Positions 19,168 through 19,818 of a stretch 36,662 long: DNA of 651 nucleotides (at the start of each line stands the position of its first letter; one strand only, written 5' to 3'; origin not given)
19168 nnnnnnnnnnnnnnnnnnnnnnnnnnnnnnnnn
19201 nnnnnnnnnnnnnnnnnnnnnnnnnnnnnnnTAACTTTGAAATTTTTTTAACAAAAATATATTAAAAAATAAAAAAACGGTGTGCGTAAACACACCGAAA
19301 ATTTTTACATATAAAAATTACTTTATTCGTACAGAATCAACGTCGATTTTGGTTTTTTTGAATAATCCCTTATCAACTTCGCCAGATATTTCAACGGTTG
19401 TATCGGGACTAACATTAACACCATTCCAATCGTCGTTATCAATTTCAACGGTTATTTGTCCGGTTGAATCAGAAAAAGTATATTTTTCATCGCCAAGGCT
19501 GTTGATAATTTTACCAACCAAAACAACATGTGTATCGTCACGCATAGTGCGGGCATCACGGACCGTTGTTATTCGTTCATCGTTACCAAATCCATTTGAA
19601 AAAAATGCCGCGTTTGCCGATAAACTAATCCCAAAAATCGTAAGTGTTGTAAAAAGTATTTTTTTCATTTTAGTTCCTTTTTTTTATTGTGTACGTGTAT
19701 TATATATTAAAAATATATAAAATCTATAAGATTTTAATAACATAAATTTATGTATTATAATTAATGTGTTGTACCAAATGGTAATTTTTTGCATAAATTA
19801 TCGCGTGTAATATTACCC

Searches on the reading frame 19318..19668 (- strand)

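Call 75: search_protein_families(library=ncbifam, proteins=[window:19318-19668:-], max_evalue=0.01)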
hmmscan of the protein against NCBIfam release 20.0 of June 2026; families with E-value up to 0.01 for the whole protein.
window:19318-19668:- (116 aa): 3 families
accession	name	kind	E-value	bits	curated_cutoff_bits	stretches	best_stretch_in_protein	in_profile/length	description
NF033674.1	stress_OB_fold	domain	2.3e-36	124.3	35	1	7-115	6-111/111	NirD/YgiW/YdeI family stress tolerance protein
TIGR00156.1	TIGR00156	subfamily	9.5e-26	90.3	108.15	1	24-114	35-125/128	YgiW/YdeI family stress tolerance OB fold protein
NF007471.0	PRK10053.1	equivalog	9.3e-15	54.6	179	1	29-102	45-118/130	YdeI family stress tolerance OB fold protein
